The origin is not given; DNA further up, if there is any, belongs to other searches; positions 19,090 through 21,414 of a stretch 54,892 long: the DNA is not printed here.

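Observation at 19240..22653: RM module without HsdR: nuclease-fold-fused gamma N6A methylase plus two-TRD S subunit (BcgI-like Type IIB, or a new Type I derivative)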

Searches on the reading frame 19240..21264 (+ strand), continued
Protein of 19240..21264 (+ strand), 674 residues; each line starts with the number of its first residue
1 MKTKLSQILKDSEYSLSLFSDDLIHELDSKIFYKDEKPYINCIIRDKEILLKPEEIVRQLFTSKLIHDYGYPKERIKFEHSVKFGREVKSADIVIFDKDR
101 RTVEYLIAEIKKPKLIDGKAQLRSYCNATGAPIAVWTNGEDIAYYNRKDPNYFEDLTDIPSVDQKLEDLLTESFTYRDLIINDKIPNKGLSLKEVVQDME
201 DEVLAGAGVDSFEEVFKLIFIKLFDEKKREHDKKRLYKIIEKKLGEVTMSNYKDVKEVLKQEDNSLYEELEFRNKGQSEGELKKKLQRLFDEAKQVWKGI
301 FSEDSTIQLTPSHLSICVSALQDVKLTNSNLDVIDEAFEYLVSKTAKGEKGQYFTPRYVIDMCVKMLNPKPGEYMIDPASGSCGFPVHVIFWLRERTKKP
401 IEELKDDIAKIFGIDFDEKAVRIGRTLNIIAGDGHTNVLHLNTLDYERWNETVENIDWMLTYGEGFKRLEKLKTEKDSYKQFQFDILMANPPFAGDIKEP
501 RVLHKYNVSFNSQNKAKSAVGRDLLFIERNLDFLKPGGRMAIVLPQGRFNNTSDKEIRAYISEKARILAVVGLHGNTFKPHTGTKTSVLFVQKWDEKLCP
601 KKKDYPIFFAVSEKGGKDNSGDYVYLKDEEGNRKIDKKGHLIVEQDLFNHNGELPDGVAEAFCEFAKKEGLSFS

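Call 12: find_homologous_proteins(query=window:19240-21264:+, max_evalue=1e-10)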
Query window:19240-21264:+ (674 aa): 8000 proteins with E <= 1e-10 among 8000 candidates; the best 120 are listed.
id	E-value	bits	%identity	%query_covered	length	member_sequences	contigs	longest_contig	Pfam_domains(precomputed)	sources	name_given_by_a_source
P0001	0.0e+0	1525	100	100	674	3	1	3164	PF02384.23,PF07669.18,PF13588.13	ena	-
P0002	0.0e+0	1345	86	99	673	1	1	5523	PF02384.23,PF07669.18,PF13588.13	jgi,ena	-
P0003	0.0e+0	1288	82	100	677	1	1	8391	PF02384.23,PF07669.18,PF13588.13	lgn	-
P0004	0.0e+0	1086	70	100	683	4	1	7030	PF02384.23,PF07669.18,PF13588.13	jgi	-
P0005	0.0e+0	1085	70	100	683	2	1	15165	PF02384.23,PF07669.18,PF13588.13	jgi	-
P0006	0.0e+0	1085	69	100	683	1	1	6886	PF02384.23,PF07669.18,PF13588.13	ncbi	-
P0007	0.0e+0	1083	70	99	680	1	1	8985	PF02384.23,PF07669.18,PF13588.13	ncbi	-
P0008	0.0e+0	1082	71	100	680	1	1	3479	PF02384.23,PF07669.18,PF13588.13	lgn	-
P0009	0.0e+0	1080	70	99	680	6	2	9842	PF02384.23,PF07669.18,PF13588.13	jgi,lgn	jgi:type I restriction enzyme M protein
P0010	0.0e+0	1080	70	99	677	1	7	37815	PF02384.23,PF07669.18,PF13588.13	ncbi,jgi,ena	jgi:type I restriction enzyme M protein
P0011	0.0e+0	1080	70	99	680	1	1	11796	PF02384.23,PF07669.18,PF13588.13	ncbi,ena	-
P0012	0.0e+0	1079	70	100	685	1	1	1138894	PF02384.23,PF07669.18,PF13588.13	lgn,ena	-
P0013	0.0e+0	1079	71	100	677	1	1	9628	PF02384.23,PF07669.18,PF13588.13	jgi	jgi:type I restriction enzyme M protein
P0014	0.0e+0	1079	70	100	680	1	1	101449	PF02384.23,PF07669.18,PF13588.13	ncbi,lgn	-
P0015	0.0e+0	1079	71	99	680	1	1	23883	PF02384.23,PF07669.18,PF13588.13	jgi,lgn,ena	-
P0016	0.0e+0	1078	70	99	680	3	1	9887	PF02384.23,PF07669.18,PF13588.13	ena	-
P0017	0.0e+0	1078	71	100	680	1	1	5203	PF02384.23,PF07669.18,PF13588.13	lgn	-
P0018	0.0e+0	1077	70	99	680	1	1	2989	PF02384.23,PF07669.18,PF13588.13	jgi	jgi:type I restriction enzyme M protein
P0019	0.0e+0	1077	70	100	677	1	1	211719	PF02384.23,PF07669.18,PF13588.13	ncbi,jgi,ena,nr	ncbi:MAG TPA: N-6 DNA methylase [Candidatus Magasanikbacteria bacterium]|nr:N-6 DNA methylase [Candi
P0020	0.0e+0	1077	70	100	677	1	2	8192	PF02384.23,PF07669.18,PF13588.13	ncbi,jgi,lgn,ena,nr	ncbi:MAG TPA: SAM-dependent methyltransferase [Candidatus Uhrbacteria bacterium]|nr:SAM-dependent me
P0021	0.0e+0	1077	69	100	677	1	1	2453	PF02384.23,PF07669.18,PF13588.13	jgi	jgi:type I restriction enzyme M protein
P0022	0.0e+0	1076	70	99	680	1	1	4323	PF02384.23,PF07669.18,PF13588.13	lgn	-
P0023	0.0e+0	1076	70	99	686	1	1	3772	PF02384.23,PF07669.18,PF13588.13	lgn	-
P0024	0.0e+0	1076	70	99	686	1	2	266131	PF02384.23,PF07669.18,PF13588.13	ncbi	-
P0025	0.0e+0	1076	70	100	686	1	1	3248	PF02384.23,PF07669.18,PF13588.13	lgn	-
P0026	0.0e+0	1076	70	99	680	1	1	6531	PF02384.23,PF07669.18,PF13588.13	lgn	-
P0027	0.0e+0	1075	70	100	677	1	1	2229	PF02384.23,PF07669.18,PF13588.13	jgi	jgi:type I restriction enzyme M protein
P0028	0.0e+0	1075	69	100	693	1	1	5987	PF02384.23,PF07669.18,PF13588.13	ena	-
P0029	0.0e+0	1075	70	99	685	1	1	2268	PF02384.23,PF07669.18,PF13588.13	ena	-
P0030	0.0e+0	1075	70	99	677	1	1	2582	PF02384.23,PF07669.18,PF13588.13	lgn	-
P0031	0.0e+0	1074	70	99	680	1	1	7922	PF02384.23,PF07669.18,PF13588.13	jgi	jgi:type I restriction enzyme M protein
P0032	0.0e+0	1074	69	100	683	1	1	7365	PF02384.23,PF07669.18,PF13588.13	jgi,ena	-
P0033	0.0e+0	1074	69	100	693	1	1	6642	PF02384.23,PF07669.18,PF13588.13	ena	-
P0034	0.0e+0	1074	70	99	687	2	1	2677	PF02384.23,PF07669.18,PF13588.13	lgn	-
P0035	0.0e+0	1074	70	100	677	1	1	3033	PF02384.23,PF07669.18,PF13588.13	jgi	jgi:type I restriction enzyme M protein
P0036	0.0e+0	1074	70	100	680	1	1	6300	PF02384.23,PF07669.18,PF13588.13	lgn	-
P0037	0.0e+0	1074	69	100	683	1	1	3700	PF02384.23,PF07669.18,PF13588.13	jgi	-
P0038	0.0e+0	1073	69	100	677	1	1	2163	PF02384.23,PF07669.18,PF13588.13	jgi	jgi:type I restriction enzyme M protein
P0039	0.0e+0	1073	70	99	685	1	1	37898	PF02384.23,PF07669.18,PF13588.13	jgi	-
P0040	0.0e+0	1073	71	99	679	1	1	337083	PF02384.23,PF07669.18,PF13588.13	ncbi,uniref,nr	ncbi:MAG: SAM-dependent methyltransferase [Candidatus Harrisonbacteria bacterium CG10_big_fil_rev_8_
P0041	0.0e+0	1073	69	99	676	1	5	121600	PF02384.23,PF07669.18,PF13588.13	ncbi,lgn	-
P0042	0.0e+0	1072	70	99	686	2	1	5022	PF02384.23,PF07669.18,PF13588.13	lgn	-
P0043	0.0e+0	1072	70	100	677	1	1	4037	PF02384.23,PF07669.18,PF13588.13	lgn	-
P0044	0.0e+0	1072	70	100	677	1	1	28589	PF02384.23,PF07669.18,PF13588.13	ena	-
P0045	0.0e+0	1072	70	100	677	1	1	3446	PF02384.23,PF07669.18,PF13588.13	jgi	jgi:type I restriction enzyme M protein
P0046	0.0e+0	1072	69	99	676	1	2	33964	PF02384.23,PF07669.18,PF13588.13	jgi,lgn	jgi:type I restriction enzyme M protein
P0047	0.0e+0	1071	70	99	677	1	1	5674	PF02384.23,PF07669.18,PF13588.13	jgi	-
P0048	0.0e+0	1071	70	99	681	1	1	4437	PF02384.23,PF07669.18,PF13588.13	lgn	-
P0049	0.0e+0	1071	70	100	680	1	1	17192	PF02384.23,PF07669.18,PF13588.13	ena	-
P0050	0.0e+0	1071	69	100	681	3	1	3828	PF02384.23,PF07669.18,PF13588.13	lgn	-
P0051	0.0e+0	1071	70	99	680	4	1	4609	PF02384.23,PF07669.18,PF13588.13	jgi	-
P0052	0.0e+0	1070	70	100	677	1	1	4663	PF02384.23,PF07669.18,PF13588.13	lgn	-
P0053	0.0e+0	1070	69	99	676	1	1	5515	PF02384.23,PF07669.18,PF13588.13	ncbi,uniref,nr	ncbi:MAG: type I restriction endonuclease subunit M [Candidatus Schekmanbacteria bacterium RBG_16_38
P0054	0.0e+0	1070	69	99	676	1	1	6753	PF02384.23,PF07669.18,PF13588.13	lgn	-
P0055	0.0e+0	1070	69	100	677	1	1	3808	PF02384.23,PF07669.18,PF13588.13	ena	-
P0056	0.0e+0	1070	70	99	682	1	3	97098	PF02384.23,PF07669.18,PF13588.13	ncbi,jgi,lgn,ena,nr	ncbi:MAG: SAM-dependent methyltransferase [Elusimicrobia bacterium HGW-Elusimicrobia-1]|jgi:type I r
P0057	0.0e+0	1070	70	100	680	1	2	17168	PF02384.23,PF07669.18,PF13588.13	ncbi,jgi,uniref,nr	ncbi:SAM-dependent methyltransferase [Candidatus Falkowbacteria bacterium CG11_big_fil_rev_8_21_14_0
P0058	0.0e+0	1070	69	99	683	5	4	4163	PF02384.23,PF07669.18,PF13588.13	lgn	-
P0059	0.0e+0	1069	70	100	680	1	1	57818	PF02384.23,PF07669.18,PF13588.13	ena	-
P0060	0.0e+0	1069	69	100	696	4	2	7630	PF02384.23,PF07669.18,PF13588.13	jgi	-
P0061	0.0e+0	1069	70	100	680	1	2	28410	PF02384.23,PF07669.18,PF13588.13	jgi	-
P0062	0.0e+0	1069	70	99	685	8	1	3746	PF02384.23,PF07669.18,PF13588.13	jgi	-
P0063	0.0e+0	1068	69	100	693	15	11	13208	PF02384.23,PF07669.18,PF13588.13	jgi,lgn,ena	-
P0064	0.0e+0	1068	70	100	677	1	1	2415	PF02384.23,PF07669.18,PF13588.13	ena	-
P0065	0.0e+0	1068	69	100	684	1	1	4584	PF02384.23,PF07669.18,PF13588.13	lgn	-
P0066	0.0e+0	1068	69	100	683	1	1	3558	PF02384.23,PF07669.18,PF13588.13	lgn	-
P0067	0.0e+0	1068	70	99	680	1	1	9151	PF02384.23,PF07669.18,PF13588.13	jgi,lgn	-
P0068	0.0e+0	1068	70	99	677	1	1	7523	PF02384.23,PF07669.18,PF13588.13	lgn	-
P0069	0.0e+0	1068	70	100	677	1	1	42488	PF02384.23,PF07669.18,PF13588.13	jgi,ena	-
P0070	0.0e+0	1067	70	100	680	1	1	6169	PF02384.23,PF07669.18,PF13588.13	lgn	-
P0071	0.0e+0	1067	69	100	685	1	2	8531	PF02384.23,PF07669.18,PF13588.13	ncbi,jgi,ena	-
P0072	0.0e+0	1067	69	99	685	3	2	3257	PF02384.23,PF07669.18,PF13588.13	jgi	-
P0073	0.0e+0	1067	70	99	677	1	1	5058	PF02384.23,PF07669.18,PF13588.13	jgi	-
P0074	0.0e+0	1067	69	100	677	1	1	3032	PF02384.23,PF07669.18,PF13588.13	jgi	jgi:type I restriction enzyme M protein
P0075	0.0e+0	1067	70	100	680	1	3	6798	PF02384.23,PF07669.18,PF13588.13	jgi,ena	-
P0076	0.0e+0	1067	70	100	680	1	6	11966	PF02384.23,PF07669.18,PF13588.13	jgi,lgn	jgi:type I restriction enzyme M protein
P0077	0.0e+0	1066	70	99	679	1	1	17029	PF02384.23,PF07669.18,PF13588.13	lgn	-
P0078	0.0e+0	1066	68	99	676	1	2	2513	PF02384.23,PF07669.18,PF13588.13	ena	-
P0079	0.0e+0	1066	70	99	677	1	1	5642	PF02384.23,PF07669.18,PF13588.13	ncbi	-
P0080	0.0e+0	1066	69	100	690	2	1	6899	PF02384.23,PF07669.18,PF13588.13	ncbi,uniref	ncbi:MAG TPA: N-6 DNA methylase [Candidatus Wunengus californicus]|uniref:N-6 DNA methylase n=1 Tax=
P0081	0.0e+0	1066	70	99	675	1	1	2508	PF02384.23,PF07669.18,PF13588.13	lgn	-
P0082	0.0e+0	1066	69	99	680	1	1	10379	PF02384.23,PF07669.18,PF13588.13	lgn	-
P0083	0.0e+0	1066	70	99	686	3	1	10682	PF02384.23,PF07669.18,PF13588.13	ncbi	-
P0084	0.0e+0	1066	70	99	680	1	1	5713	PF02384.23,PF07669.18,PF13588.13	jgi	-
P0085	0.0e+0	1065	70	100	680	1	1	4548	PF02384.23,PF07669.18,PF13588.13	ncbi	-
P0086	0.0e+0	1065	70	99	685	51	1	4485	PF02384.23,PF07669.18,PF13588.13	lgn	-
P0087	0.0e+0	1065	70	100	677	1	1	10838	PF02384.23,PF07669.18,PF13588.13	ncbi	ncbi:MAG: N-6 DNA methylase [Patescibacteria group bacterium]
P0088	0.0e+0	1065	69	100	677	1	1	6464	PF02384.23,PF07669.18,PF13588.13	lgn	-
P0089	0.0e+0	1064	69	100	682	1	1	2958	PF02384.23,PF07669.18,PF13588.13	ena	-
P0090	0.0e+0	1064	69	99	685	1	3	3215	PF02384.23,PF07669.18,PF13588.13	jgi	-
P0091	0.0e+0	1064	70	99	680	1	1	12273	PF02384.23,PF07669.18,PF13588.13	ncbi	ncbi:N-6 DNA methylase [Chloroflexota bacterium]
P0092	0.0e+0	1064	69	99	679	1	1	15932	PF02384.23,PF07669.18,PF13588.13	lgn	-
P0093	0.0e+0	1064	68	99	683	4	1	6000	PF02384.23,PF07669.18,PF13588.13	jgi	jgi:type I restriction enzyme M protein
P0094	0.0e+0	1064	68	100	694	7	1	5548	PF02384.23,PF07669.18,PF13588.13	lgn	-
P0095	0.0e+0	1064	70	99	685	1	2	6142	PF02384.23,PF07669.18,PF13588.13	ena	-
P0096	0.0e+0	1063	69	99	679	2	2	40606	PF02384.23,PF07669.18,PF13588.13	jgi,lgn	-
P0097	0.0e+0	1063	69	99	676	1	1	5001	PF02384.23,PF07669.18,PF13588.13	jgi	jgi:type I restriction enzyme M protein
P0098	0.0e+0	1063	69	100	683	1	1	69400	PF02384.23,PF07669.18,PF13588.13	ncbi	ncbi:MAG: N-6 DNA methylase [Candidatus Omnitrophota bacterium]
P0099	0.0e+0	1063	70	100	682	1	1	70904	PF02384.23,PF07669.18,PF13588.13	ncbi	ncbi:MAG: N-6 DNA methylase [Parcubacteria group bacterium]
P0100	0.0e+0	1063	69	99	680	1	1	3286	PF02384.23,PF07669.18,PF13588.13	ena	-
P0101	0.0e+0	1063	69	99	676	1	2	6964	PF02384.23,PF07669.18,PF13588.13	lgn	-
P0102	0.0e+0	1063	69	100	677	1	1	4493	PF02384.23,PF07669.18,PF13588.13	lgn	-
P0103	0.0e+0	1062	69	100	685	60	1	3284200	PF02384.23,PF07669.18,PF13588.13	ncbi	-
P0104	0.0e+0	1062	70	100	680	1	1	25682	PF02384.23,PF07669.18,PF13588.13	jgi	jgi:type I restriction enzyme M protein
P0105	0.0e+0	1062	70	100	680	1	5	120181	PF02384.23,PF07669.18,PF13588.13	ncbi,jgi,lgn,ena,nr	ncbi:MAG: N-6 DNA methylase [Candidatus Peregrinibacteria bacterium GW2011_GWE2_39_6]|nr:MAG: N-6 DN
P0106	0.0e+0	1062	69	100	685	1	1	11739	PF02384.23,PF07669.18,PF13588.13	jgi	-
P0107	0.0e+0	1062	69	100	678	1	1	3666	PF02384.23,PF07669.18,PF13588.13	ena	-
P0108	0.0e+0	1062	69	100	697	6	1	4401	PF02384.23,PF07669.18,PF13588.13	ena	-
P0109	0.0e+0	1061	69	100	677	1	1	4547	PF02384.23,PF07669.18,PF13588.13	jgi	jgi:type I restriction enzyme M protein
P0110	0.0e+0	1061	69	100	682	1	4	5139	PF02384.23,PF07669.18,PF13588.13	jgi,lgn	-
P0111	0.0e+0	1061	69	100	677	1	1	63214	PF02384.23,PF07669.18,PF13588.13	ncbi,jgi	-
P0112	0.0e+0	1061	69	100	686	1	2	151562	PF02384.23,PF07669.18,PF13588.13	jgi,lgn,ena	-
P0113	0.0e+0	1061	69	100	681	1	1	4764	PF02384.23,PF07669.18,PF13588.13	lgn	-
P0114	0.0e+0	1061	69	100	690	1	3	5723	PF02384.23,PF07669.18,PF13588.13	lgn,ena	-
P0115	0.0e+0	1061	70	99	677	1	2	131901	PF02384.23,PF07669.18,PF13588.13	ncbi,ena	-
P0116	0.0e+0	1060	70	99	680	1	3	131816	PF02384.23,PF07669.18,PF13588.13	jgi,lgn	-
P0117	0.0e+0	1060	70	99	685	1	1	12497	PF02384.23,PF07669.18,PF13588.13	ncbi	ncbi:N-6 DNA methylase [Chloroflexota bacterium]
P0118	0.0e+0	1060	69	100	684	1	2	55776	PF02384.23,PF07669.18,PF13588.13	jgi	jgi:type I restriction enzyme M protein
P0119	0.0e+0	1060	69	99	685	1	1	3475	PF02384.23,PF07669.18,PF13588.13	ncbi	-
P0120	0.0e+0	1060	69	100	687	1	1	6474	PF02384.23,PF07669.18,PF13588.13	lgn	-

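Call 16: find_encoding_contigs(protein=P0019, flank=8000, max_places=3)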
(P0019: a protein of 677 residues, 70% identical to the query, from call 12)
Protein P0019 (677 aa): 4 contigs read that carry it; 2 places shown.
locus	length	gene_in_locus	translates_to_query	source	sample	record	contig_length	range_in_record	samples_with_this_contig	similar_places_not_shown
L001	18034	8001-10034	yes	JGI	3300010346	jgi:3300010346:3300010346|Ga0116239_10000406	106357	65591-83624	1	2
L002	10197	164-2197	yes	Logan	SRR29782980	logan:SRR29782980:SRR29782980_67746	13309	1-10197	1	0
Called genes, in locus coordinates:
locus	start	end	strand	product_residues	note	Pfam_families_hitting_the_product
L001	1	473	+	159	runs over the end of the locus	PF07963:N_methyl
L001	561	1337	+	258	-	PF06750:A24_N_bact, PF01478:Peptidase_A24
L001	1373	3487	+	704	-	PF22745:Nlig-Ia, PF01653:DNA_ligase_aden, PF03120:OB_DNA_ligase, PF14520:HHH_5 (weak), PF12826:HHH_2, PF14520:HHH_5, PF00533:BRCT, PF12738:PTCB-BRCT (weak)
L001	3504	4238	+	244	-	PF04402:SIMPL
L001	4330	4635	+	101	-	PF02686:GatC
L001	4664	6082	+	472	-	PF01425:Amidase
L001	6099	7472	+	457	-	PF02481:DNA_processg_A (faint), PF18306:LDcluster4, PF03641:Lysine_decarbox, PF18306:LDcluster4, PF03641:Lysine_decarbox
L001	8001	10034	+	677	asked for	PF13588:HSDR_N_2, PF02384:N6_Mtase, PF07669:Eco57I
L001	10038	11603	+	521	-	PF19614:DUF6119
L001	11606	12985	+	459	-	-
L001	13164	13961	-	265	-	-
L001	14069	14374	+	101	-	-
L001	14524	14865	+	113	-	-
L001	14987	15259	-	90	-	PF01016:Ribosomal_L27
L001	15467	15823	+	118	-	-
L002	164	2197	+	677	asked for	PF13588:HSDR_N_2, PF02384:N6_Mtase, PF07669:Eco57I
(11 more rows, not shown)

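Call 17: find_encoding_contigs(protein=P0103, flank=8000, max_places=3)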
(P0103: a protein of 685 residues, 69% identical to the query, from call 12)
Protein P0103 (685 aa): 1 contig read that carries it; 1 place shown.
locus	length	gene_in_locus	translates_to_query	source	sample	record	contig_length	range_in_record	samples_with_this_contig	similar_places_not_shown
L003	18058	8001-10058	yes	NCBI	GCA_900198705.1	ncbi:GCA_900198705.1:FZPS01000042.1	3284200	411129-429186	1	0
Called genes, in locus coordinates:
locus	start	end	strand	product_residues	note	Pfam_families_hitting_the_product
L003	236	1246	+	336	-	PF13420:Acetyltransf_4, PF13302:Acetyltransf_3, PF00583:Acetyltransf_1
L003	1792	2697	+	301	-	PF04860:Phage_portal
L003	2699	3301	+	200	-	-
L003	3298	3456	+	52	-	-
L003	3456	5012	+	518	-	PF06673:L_lactis_ph-MCP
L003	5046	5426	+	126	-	-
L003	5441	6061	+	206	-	-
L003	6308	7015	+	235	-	-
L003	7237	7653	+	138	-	-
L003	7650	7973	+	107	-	-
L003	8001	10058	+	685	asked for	PF13588:HSDR_N_2, PF02384:N6_Mtase, PF07669:Eco57I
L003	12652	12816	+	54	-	-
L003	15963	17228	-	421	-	PF00578:AhpC-TSA, PF08534:Redoxin, PF00085:Thioredoxin (weak), PF13905:Thioredoxin_8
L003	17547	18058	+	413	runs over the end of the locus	PF19263:DUF5906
